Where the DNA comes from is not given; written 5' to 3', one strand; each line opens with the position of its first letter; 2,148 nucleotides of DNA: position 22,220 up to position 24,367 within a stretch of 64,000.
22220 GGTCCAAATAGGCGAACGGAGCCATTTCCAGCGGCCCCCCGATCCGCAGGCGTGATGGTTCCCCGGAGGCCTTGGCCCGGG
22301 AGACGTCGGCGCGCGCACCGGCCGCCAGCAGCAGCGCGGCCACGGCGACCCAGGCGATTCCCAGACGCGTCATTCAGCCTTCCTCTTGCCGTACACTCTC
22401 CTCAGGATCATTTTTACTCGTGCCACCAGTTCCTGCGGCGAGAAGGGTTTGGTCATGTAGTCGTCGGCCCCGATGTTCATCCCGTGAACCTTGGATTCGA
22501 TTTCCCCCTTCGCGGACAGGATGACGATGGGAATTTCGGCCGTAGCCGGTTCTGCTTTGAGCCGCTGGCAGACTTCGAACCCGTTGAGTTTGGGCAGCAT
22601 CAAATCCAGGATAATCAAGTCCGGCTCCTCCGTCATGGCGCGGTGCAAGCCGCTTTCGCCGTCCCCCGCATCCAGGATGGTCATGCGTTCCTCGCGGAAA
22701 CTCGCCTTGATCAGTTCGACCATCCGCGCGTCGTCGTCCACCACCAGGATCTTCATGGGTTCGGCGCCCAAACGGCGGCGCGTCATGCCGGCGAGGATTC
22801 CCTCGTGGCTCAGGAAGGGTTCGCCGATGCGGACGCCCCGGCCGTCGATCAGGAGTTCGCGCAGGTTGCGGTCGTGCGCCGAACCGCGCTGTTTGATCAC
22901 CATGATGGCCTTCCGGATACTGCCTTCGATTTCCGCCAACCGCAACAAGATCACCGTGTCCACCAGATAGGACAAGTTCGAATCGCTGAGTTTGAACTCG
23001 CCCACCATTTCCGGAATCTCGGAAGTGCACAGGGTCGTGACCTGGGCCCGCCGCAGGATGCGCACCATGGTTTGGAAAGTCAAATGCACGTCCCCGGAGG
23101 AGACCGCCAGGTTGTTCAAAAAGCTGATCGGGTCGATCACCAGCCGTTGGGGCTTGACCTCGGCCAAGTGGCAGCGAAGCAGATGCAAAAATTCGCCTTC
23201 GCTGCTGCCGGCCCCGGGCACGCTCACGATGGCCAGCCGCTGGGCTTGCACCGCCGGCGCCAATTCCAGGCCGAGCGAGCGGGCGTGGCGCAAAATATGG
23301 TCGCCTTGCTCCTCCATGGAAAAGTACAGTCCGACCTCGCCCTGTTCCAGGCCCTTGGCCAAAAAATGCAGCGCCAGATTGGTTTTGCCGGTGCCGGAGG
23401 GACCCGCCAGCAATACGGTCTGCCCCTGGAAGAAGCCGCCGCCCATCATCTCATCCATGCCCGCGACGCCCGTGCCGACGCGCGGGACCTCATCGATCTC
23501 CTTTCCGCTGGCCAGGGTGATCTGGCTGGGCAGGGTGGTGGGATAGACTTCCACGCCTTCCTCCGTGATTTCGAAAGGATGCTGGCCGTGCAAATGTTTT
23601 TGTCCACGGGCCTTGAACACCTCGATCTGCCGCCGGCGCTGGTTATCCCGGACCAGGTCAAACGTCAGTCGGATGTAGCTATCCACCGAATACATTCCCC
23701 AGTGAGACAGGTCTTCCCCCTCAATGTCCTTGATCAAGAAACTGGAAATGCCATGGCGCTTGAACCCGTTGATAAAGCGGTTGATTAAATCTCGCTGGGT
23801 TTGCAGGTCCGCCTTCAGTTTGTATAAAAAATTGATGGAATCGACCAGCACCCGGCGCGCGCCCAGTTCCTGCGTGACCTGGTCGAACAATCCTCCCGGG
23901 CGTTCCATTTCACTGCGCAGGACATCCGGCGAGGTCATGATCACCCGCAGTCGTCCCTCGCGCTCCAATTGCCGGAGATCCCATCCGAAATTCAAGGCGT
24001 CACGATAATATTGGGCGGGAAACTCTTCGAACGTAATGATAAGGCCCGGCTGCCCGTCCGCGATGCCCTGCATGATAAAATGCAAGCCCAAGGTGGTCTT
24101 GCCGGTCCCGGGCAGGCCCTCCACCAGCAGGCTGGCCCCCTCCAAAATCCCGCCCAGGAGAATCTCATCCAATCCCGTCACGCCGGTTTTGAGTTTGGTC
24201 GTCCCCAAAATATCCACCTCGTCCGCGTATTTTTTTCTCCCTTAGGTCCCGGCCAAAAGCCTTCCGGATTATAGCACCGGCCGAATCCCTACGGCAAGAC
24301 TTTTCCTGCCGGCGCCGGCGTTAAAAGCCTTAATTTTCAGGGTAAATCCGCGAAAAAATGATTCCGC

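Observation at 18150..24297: KaiC homologue fused to a receiver domain, co-operonic with two sensor histidine kinases (non-circadian KaiC signalling module?)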

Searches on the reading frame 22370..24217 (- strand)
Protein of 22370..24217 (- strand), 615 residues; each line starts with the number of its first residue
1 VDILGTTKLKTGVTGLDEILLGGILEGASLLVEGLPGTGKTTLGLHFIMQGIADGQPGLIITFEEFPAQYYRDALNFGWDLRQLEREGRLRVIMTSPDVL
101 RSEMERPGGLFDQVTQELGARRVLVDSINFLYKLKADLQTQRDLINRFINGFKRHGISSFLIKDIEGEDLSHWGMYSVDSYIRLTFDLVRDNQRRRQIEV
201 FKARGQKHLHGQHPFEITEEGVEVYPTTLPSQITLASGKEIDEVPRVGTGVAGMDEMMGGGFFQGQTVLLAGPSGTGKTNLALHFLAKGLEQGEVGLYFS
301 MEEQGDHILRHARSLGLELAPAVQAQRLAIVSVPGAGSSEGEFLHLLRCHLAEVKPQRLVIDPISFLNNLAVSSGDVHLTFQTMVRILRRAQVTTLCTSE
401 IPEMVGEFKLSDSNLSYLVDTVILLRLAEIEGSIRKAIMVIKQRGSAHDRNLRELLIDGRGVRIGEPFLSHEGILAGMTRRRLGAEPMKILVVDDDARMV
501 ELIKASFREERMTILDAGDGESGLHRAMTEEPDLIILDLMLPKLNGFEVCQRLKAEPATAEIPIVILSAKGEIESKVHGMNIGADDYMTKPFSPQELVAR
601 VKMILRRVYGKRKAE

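Call 7: search_protein_families(library=pfam, proteins=[window:22370-24217:-], max_evalue=0.01)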
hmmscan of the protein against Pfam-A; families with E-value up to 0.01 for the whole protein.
window:22370-24217:- (615 aa): 24 families
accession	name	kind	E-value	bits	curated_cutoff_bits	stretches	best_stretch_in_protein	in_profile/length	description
PF06745.19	ATPase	-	1e-90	303.6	26.6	2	9-227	1-229/231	KaiC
PF00072.30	Response_reg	-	8.5e-29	100.4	30.2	1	490-602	1-111/111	Response regulator receiver domain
PF13481.12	AAA_25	-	2.9e-13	50.3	27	1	261-397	28-186/195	AAA domain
PF00154.27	RecA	-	3.1e-08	33.9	27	1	239-320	25-105/262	recA bacterial DNA recombination protein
PF03796.21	DnaB_C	-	2.3e-07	30.9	27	1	247-310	2-65/255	DnaB-like helicase C terminal domain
PF13191.12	AAA_16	-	5.5e-07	30.7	32.6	1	265-324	24-71/167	AAA ATPase domain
PF20720.3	nSTAND3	-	1.9e-06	28.1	27.2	0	266-303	18-55/155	Novel STAND NTPase 3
PF07088.17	GvpD_P-loop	-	8.5e-06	26.2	24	0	27-48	10-31/189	GvpD gas vesicle protein, P-loop domain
PF13401.12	AAA_22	-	1.2e-05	26.1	27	0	266-367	6-96/130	AAA domain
PF01695.23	IstB_IS21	-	6.1e-05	23.1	24.1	0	266-302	93-129/238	IstB-like ATP binding protein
PF05625.17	PAXNEB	-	0.00011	21.8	28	0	9-71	19-82/366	PAXNEB protein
PF13479.12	AAA_24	-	0.00052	20.3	27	0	265-288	2-23/195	AAA domain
PF09848.15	SLFN-g3_helicase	-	0.00053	19.8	24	0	30-50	4-24/354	Schlafen group 3, DNA/RNA helicase domain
PF14417.12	MEDS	-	0.00056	20.2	29.8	0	280-343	15-78/161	MEDS: MEthanogen/methylotroph, DcmR Sensory domain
PF00270.35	DEAD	-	0.00056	20.1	26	0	264-292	13-44/167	DEAD/DEAH box helicase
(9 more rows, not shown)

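Call 9: search_solved_structures(query=window:22370-24217:-, show_alignments=3, max_evalue=0.00001)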
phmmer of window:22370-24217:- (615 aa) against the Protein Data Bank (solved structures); distinct sequences matched with E-value up to 0.00001: 273 (the best 60 are shown).
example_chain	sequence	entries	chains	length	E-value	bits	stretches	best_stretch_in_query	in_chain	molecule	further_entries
8zn5_B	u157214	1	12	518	1.9e-84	287.5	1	4-484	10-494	KaiC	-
8zn6_F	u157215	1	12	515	7.6e-74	252.5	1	7-481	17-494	KaiC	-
7dyk_A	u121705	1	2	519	2.5e-72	247.5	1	7-481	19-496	Circadian clock protein kinase KaiC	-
3k0e_A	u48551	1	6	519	3.4e-72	247.1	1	7-481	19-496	Circadian clock protein kinase KaiC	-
3k0f_A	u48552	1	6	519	3.4e-72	247.1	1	7-481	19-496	Circadian clock protein kinase KaiC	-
3jzm_A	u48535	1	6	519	3.4e-72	247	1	7-481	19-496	Circadian clock protein kinase kaiC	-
1u9i_A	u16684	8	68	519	3.5e-72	247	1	7-481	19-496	KaiC | Circadian clock protein kinase kaiC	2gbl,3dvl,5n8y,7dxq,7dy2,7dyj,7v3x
7dyi_A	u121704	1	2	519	3.5e-72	247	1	7-481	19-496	Circadian clock protein kinase KaiC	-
1tf7_A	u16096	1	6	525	3.6e-72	247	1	7-481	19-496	KaiC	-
7wdc_A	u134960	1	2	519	4.5e-72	246.7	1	7-481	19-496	Circadian clock protein kinase KaiC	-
4ijm_A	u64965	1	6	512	4.8e-72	246.6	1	7-481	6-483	Circadian clock protein kinase KaiC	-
8wve_A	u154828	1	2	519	6.6e-72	246.1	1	7-481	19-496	Circadian clock oscillator protein KaiC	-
7dye_A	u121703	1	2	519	8.9e-72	245.7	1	7-481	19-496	Circadian clock protein kinase KaiC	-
3k0a_A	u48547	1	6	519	9e-72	245.7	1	7-481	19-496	Circadian clock protein kinase KaiC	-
3k0c_A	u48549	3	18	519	9.1e-72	245.6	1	7-481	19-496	Circadian clock protein kinase KaiC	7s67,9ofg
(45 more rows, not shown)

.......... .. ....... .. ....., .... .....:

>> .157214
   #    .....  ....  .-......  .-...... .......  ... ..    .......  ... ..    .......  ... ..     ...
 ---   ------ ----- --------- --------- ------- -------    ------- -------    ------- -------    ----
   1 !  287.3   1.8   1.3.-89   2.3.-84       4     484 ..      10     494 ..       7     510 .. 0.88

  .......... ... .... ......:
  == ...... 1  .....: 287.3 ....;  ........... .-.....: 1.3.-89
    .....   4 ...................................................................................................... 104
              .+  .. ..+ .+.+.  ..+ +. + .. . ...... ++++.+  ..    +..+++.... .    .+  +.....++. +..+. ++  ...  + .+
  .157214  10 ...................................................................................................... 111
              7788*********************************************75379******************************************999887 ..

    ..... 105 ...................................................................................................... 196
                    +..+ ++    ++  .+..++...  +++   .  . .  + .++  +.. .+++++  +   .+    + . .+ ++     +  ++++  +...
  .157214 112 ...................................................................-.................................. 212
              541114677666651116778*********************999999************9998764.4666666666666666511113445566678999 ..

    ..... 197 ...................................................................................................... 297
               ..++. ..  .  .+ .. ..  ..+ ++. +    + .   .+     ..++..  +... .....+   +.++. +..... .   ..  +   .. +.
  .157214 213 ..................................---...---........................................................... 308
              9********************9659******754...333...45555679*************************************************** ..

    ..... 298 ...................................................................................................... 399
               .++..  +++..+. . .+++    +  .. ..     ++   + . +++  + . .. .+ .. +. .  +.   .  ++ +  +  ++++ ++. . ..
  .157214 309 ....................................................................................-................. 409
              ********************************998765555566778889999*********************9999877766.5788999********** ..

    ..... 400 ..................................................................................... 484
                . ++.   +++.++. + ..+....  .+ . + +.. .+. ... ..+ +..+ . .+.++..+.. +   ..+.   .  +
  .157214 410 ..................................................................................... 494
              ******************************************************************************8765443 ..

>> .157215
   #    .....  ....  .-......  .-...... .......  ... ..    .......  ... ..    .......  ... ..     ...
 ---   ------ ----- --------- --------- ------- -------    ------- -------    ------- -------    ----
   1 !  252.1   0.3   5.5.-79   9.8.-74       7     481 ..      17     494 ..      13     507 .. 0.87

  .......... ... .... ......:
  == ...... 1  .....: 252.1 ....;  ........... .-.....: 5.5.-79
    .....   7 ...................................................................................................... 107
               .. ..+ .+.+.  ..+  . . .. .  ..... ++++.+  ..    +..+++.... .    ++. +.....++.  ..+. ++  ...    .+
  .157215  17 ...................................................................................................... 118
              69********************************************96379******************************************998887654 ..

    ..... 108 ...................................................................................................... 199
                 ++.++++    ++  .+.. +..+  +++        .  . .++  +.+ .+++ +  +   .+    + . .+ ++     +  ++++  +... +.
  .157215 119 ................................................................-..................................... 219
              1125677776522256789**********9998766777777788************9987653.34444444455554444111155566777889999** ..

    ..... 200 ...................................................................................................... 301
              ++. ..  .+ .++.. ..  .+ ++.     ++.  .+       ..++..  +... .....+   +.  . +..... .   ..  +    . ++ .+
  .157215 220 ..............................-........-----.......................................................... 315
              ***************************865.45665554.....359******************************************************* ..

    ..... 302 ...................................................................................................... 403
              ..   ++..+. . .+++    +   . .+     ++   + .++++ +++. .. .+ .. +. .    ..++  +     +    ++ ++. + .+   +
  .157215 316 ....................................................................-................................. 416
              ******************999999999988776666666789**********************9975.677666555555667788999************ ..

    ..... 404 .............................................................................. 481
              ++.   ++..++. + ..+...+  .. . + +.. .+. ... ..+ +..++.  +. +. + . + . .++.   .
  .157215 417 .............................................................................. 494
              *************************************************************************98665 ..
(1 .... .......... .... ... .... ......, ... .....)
